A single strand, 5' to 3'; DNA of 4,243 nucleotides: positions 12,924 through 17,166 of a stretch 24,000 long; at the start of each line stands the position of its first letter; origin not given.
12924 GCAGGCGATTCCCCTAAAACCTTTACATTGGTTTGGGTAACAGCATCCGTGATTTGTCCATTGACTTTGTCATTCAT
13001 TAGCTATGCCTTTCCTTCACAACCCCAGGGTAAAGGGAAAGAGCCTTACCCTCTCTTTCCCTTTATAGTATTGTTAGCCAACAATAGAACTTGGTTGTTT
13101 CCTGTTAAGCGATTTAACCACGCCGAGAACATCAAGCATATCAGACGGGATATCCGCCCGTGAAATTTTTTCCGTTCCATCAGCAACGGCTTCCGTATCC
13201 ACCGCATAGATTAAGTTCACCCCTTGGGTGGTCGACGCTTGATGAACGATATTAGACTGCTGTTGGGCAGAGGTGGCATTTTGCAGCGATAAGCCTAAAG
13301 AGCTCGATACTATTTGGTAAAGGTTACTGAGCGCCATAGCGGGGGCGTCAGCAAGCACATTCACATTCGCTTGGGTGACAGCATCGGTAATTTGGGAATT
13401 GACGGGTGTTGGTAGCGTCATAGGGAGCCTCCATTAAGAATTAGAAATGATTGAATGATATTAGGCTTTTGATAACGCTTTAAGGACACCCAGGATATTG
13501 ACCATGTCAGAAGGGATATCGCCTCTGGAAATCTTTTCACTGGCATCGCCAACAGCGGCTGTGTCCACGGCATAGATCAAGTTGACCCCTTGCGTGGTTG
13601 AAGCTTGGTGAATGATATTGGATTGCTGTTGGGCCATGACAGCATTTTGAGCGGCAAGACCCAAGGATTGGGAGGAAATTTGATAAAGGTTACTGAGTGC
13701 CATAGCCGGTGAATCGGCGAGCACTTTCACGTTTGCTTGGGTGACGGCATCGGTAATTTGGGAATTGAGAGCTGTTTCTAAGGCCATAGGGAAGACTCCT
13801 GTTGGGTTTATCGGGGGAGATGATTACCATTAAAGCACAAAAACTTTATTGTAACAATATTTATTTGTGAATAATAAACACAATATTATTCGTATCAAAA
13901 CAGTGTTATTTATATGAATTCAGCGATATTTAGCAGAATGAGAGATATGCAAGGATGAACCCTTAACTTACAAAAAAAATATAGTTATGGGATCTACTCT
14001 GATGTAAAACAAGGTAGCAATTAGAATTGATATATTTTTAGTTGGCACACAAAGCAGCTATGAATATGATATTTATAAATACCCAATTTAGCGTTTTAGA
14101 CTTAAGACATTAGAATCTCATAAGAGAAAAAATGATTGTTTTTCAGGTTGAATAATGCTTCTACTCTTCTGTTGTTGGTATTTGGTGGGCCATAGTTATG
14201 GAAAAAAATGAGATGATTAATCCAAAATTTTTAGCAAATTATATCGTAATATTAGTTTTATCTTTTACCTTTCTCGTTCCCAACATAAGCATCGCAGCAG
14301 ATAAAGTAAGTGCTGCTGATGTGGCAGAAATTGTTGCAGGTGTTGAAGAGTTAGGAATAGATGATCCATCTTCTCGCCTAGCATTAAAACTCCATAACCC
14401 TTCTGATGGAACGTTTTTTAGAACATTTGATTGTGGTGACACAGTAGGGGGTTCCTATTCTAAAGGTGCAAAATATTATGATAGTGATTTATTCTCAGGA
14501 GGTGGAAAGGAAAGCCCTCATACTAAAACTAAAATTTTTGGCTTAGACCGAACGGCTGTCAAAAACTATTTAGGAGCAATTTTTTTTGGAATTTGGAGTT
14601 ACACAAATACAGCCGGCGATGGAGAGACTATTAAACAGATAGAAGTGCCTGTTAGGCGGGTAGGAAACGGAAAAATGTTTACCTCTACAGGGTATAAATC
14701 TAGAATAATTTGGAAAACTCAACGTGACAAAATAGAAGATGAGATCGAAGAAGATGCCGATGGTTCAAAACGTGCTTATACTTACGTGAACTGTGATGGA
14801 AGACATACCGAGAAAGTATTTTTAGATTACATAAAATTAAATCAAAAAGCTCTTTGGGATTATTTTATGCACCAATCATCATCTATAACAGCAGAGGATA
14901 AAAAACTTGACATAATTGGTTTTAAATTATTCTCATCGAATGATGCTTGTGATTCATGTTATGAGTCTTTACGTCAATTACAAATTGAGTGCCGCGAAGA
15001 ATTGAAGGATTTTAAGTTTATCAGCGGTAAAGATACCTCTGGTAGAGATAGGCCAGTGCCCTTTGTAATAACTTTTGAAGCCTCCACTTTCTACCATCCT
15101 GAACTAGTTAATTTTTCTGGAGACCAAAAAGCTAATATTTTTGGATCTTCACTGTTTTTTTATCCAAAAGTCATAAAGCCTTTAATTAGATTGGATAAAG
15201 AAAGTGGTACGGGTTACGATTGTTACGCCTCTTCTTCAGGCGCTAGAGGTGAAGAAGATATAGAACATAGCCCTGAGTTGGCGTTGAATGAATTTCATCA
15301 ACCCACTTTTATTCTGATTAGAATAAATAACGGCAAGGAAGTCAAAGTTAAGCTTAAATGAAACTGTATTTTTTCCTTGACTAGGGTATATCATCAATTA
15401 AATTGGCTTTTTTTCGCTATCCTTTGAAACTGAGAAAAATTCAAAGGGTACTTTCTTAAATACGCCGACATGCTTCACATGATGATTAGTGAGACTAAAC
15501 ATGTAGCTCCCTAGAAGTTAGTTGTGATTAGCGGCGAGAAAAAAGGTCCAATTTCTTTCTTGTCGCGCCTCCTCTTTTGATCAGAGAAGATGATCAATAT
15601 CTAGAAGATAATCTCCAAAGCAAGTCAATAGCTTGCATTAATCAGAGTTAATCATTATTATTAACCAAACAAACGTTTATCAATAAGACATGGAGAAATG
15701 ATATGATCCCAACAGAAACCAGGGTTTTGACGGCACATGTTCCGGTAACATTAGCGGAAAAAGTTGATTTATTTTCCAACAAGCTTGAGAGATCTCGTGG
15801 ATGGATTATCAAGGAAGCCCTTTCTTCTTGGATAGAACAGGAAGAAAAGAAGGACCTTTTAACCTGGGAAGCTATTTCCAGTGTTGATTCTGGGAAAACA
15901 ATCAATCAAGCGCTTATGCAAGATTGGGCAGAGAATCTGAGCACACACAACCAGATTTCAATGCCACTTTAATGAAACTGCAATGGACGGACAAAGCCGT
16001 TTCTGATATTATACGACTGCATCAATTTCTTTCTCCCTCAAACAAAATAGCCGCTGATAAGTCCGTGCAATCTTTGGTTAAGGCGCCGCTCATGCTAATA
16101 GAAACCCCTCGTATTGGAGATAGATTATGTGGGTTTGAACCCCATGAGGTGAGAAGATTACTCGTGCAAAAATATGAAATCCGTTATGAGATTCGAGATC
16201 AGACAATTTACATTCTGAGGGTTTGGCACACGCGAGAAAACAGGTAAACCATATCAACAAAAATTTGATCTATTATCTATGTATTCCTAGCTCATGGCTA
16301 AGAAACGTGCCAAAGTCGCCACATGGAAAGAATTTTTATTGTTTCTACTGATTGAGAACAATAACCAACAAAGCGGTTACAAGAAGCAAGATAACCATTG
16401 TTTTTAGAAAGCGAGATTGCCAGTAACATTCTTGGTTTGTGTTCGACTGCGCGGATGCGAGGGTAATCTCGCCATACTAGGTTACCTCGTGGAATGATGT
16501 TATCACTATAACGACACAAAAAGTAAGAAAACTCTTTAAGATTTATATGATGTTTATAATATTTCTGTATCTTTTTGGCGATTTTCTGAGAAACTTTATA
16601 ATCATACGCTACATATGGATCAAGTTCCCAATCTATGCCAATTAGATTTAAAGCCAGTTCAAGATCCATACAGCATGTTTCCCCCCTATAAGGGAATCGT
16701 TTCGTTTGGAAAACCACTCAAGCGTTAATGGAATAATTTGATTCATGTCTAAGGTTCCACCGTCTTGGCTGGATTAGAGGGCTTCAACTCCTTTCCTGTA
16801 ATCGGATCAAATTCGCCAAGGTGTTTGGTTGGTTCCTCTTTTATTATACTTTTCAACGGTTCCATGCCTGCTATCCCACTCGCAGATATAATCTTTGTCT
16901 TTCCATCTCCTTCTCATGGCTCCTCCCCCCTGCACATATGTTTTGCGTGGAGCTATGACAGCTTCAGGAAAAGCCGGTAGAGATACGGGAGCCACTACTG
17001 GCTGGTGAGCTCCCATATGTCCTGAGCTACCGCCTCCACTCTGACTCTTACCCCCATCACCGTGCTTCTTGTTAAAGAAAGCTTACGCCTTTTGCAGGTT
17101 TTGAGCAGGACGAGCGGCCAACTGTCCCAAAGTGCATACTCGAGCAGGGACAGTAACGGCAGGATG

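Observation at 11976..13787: Expanded R-body (reb) operon: four RebB-family paralogs plus a coiled-coil protein, carried next to an integrase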

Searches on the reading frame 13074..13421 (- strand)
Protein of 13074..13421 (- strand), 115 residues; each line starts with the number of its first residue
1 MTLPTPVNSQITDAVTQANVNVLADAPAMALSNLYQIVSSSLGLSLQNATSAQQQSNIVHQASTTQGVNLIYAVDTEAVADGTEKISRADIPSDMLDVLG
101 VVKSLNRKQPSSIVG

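Call 3: search_protein_families(library=pfam, proteins=[window:13074-13421:-], max_evalue=1)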
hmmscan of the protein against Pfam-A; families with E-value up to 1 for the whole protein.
window:13074-13421:- (115 aa): 3 families
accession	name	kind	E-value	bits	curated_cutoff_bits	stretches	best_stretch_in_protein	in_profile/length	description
PF11747.13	RebB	-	2.9e-28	98.2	24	1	11-77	1-67/68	Killing trait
PF05379.17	Peptidase_C23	-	0.013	16.1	25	1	10-63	8-61/88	Carlavirus endopeptidase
PF09357.15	RteC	-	0.28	11.3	25.3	1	28-86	105-168/219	RteC protein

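Call 4: search_protein_families(library=ncbifam, proteins=[window:13074-13421:-], max_evalue=1)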
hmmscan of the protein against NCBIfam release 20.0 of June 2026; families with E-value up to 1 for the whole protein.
window:13074-13421:- (115 aa): 0 families

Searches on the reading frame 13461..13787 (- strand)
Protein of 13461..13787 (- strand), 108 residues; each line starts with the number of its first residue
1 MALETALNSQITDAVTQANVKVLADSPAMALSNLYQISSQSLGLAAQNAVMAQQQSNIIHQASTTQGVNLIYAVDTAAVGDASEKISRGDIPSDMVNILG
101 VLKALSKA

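Call 3: search_protein_families(library=pfam, proteins=[window:13461-13787:-], max_evalue=1)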
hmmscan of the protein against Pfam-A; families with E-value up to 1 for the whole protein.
window:13461-13787:- (108 aa): 2 families
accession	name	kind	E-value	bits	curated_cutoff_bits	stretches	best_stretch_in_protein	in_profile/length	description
PF11747.13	RebB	-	1.5e-29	102.3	24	1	11-78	1-68/68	Killing trait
PF22382.1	EndoS_helical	-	0.0098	16.1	26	1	1-25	36-61/64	Endo-beta-N-acetylglucosaminidase, helical bundle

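Call 4: search_protein_families(library=ncbifam, proteins=[window:13461-13787:-], max_evalue=1)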
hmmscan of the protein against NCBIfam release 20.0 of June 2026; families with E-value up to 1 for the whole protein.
window:13461-13787:- (108 aa): 1 family
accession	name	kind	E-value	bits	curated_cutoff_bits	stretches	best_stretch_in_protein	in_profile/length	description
NF000395.3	blaOXA-60_like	exception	0.092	12.1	550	1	53-93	64-104/271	OXA-60 family carbapenem-hydrolyzing class D beta-lactamase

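Call 44: search_protein_families(library=phrogs, proteins=[window:13461-13787:-], max_evalue=0.1)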
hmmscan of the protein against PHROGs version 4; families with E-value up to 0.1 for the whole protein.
window:13461-13787:- (108 aa): 1 family
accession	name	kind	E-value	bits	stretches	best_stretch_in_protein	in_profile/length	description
phrog_32040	-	unknown function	2.7e-29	102.5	1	6-104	16-114/118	-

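Call 60: search_dna_similar(query=window:13461-13787:-, collection=plasmids, mode=protein, max_rows=25, max_evalue=0.001)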
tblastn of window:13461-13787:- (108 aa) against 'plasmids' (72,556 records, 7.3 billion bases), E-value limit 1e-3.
Records with a match: 19; places in all: 80; records where one place covers at least 80% of the query: 7.
Best place of each record, by identity: 60-80% 1; <60% 18.
By first word of the organism name: Azospirillum 7; Vibrio 4; Burkholderia 2; Candidatus 1; Ralstonia 1; Ruegeria 1; Caedibacter 1; Eleftheria 1; Photobacterium 1.
By predicted mobility (MOB-suite, as given by PLSDB): non-mobilizable 18; mobilizable 1.
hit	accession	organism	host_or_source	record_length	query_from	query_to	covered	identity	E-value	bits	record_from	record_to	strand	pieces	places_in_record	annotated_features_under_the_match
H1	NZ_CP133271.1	Candidatus Bealeia paramacronuclearis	-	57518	1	107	99%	67.3%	3e-38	142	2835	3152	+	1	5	RebB family R body protein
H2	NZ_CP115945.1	Ralstonia syzygii R24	Syzygium aromaticum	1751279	1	97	90%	56.7%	9e-20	89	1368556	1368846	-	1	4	none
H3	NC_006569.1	Ruegeria pomeroyi DSS-3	-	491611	1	105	97%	48.6%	3e-21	94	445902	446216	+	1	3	RebB family R body protein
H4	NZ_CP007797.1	Azospirillum argentinense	Triticum aestivum L.,Root,wheat ...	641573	1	86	80%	57.0%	2e-17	83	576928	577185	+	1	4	RebB family R body protein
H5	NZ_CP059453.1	Azospirillum brasilense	Prokaryotes,soil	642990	1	86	80%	57.0%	2e-17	83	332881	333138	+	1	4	RebB family R body protein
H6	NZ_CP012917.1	Azospirillum brasilense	Digitaria eriantha,microbe,root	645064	1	86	80%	57.0%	2e-17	83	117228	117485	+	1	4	RebB family R body protein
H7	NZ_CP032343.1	Azospirillum brasilense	soil sample,Agricultural field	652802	1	86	80%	57.0%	2e-17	83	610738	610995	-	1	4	RebB family R body protein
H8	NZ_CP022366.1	Azospirillum sp. TSH58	single cell,paddy soils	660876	1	86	80%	57.0%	2e-17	83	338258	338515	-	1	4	RebB family R body protein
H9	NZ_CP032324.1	Azospirillum argentinense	soil sample,Agricultural field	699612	1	86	80%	57.0%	2e-17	83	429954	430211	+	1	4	RebB family R body protein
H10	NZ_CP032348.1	Azospirillum brasilense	soil sample,Agricultural field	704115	1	86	80%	57.0%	2e-17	83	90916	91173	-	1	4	RebB family R body protein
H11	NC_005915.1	Caedibacter taeniospiralis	Paramecium tetraurelia strain 298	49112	7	104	91%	49.0%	2e-22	97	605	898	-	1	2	RebB family R body protein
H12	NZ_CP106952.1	Eleftheria terrae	soil sample,soil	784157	1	86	80%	54.7%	1e-16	81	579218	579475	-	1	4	RebB family R body protein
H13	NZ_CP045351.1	Vibrio aquimaris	pure culture,Non-filtered water from ...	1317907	6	91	80%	51.7%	5e-17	82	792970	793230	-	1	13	none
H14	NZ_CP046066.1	Vibrio sp. THAF191d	pure culture,Surface of a polyethylene ...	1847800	7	90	78%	51.1%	2e-14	74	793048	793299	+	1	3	none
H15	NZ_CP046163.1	Vibrio sp. THAF191c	pure culture,Surface of a polyethylene ...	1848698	7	90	78%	51.1%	2e-14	74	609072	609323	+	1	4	none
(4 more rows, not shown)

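Call 61: search_dna_similar(query=window:13461-13787:-, collection=phages, mode=protein, max_rows=15, max_evalue=0.001)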
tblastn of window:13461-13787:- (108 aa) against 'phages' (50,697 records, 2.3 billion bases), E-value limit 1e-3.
No match.

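Call 62: get_annotated_region(hit=H1, flank=6000)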
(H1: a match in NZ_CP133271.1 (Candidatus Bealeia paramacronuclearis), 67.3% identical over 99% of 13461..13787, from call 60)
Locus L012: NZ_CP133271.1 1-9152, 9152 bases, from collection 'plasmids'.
description: Candidatus Bealeia paramacronuclearis strain US_Bl 15I1 plasmid pBealeia1, complete sequence
organism: Candidatus Bealeia paramacronuclearis (NCBI taxid 1921001)
taxonomy: Bacteria; Pseudomonadota; Alphaproteobacteria; Holosporales; Holosporaceae; Candidatus Bealeia; Candidatus Bealeia paramacronuclearis
host: -; source: -; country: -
typing (MOB-suite, as given by PLSDB): non-mobilizable
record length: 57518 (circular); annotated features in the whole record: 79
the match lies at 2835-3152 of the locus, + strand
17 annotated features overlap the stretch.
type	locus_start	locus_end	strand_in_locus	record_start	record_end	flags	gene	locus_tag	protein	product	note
CDS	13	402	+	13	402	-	-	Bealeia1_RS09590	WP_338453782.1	hypothetical protein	-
CDS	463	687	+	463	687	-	-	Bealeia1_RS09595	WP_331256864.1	hypothetical protein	-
CDS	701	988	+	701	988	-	-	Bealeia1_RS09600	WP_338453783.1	hypothetical protein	-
CDS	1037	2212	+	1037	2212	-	-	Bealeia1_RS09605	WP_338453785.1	hypothetical protein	-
CDS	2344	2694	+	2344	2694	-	-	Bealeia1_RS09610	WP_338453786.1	RebB family R body protein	-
CDS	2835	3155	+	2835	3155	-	-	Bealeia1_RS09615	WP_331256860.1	RebB family R body protein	-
CDS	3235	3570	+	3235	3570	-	-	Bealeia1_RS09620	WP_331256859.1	RebB family R body protein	-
CDS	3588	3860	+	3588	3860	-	-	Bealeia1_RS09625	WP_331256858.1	RebB family R body protein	-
CDS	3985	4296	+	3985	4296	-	-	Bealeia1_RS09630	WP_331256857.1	RebB family R body protein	-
CDS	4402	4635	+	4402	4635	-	-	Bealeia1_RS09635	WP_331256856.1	RebB family R body protein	-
CDS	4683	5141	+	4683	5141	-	-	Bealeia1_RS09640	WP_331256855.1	hypothetical protein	-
CDS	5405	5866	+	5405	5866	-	-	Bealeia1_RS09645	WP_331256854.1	hypothetical protein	-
CDS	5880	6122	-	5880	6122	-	-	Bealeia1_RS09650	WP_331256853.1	hypothetical protein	-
CDS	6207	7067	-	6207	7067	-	-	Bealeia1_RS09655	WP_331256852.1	hypothetical protein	-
CDS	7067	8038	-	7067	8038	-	-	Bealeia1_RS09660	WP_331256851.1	YqaJ viral recombinase family protein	-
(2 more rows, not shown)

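Call 63: get_annotated_region(hit=H11, flank=3000)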
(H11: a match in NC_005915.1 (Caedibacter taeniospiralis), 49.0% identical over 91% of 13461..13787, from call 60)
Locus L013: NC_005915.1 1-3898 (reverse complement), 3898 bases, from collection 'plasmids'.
description: Caedibacter taeniospiralis plasmid pKAP298, complete sequence
organism: Caedibacter taeniospiralis (NCBI taxid 28907)
taxonomy: Bacteria; Pseudomonadota; Gammaproteobacteria; Thiotrichales; Fastidiosibacteraceae; Caedibacter; Caedibacter taeniospiralis
host: -; source: Paramecium tetraurelia strain 298; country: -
typing (MOB-suite, as given by PLSDB): non-mobilizable
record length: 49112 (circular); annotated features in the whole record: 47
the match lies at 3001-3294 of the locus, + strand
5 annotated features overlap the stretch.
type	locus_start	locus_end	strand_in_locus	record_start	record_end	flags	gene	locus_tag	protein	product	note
CDS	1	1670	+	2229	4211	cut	-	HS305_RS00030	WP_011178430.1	hypothetical protein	-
CDS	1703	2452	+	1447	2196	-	-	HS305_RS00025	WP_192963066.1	hypothetical protein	-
CDS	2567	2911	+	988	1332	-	-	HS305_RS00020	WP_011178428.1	RebB family R body protein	-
CDS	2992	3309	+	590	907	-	-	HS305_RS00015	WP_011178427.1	RebB family R body protein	-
CDS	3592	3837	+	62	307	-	-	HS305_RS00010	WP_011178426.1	RebB family R body protein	-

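Call 76: search_protein_families(library=pfam, proteins=[L012:4683-5141:+, L012:5405-5866:+, L012:3985-4296:+, L012:4402-4635:+], max_evalue=1)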
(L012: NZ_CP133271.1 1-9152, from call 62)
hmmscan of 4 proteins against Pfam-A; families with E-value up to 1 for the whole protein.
L012:4683-5141:+ (152 aa): 1 family
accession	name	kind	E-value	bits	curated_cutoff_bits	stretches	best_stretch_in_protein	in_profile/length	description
PF16763.10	Spidroin_N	-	0.35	11.3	27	1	54-122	34-103/125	Major ampullate spidroin 1, spider silk protein 1, N-term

L012:5405-5866:+ (153 aa): 3 families
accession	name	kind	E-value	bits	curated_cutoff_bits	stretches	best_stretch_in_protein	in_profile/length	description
PF08702.15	Fib_alpha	-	0.016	15.8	29.9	0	76-150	49-127/143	Fibrinogen alpha/beta chain family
PF18915.5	DUF5667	-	0.046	14.6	27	1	90-149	34-97/99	Domain of unknown function (DUF5667)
PF13675.11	PilJ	-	0.052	14.1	26.6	1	89-128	23-63/114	Type IV pili methyl-accepting chemotaxis transducer N-term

L012:3985-4296:+ (103 aa): 1 family
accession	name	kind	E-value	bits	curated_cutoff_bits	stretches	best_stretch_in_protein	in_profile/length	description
PF11747.13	RebB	-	6.6e-21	74.6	24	1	23-89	2-68/68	Killing trait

L012:4402-4635:+ (77 aa): 5 families
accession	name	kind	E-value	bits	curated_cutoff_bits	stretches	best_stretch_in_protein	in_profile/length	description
PF11747.13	RebB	-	5.2e-23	81.4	24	1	11-73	1-63/68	Killing trait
PF20208.3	ARPP-1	-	0.014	15.2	27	1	13-76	150-210/297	ARG and Rhodanese-Phosphatase-superfamily-associated Protein domain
PF19856.4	DUF6331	-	0.061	14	25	1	9-65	41-97/103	Family of unknown function (DUF6331)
PF25081.1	CC142_N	-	0.078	13.1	27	1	2-74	83-153/198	CC142 N-terminal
PF16266.10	DUF4919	-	0.12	12.8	29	1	12-68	74-130/186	Domain of unknown function (DUF4919)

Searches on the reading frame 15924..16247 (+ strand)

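Call 115: search_protein_families(library=pfam, proteins=[window:15924-16247:+], max_evalue=0.01)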
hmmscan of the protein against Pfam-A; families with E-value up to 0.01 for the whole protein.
window:15924-16247:+ (107 aa): 1 family
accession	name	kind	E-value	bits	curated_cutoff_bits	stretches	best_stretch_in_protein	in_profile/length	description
PF05016.21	ParE_toxin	-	7.5e-14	52.5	23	1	19-106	1-88/89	ParE toxin of type II toxin-antitoxin system, parDE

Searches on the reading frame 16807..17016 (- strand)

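Call 115: search_protein_families(library=pfam, proteins=[window:16807-17016:-], max_evalue=0.01)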
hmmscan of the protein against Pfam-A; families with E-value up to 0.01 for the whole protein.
window:16807-17016:- (69 aa): 1 family
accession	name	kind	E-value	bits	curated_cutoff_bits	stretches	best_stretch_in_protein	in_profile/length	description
PF09000.15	Cytotoxic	-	2e-20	73.4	22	1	9-63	3-58/80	Cytotoxic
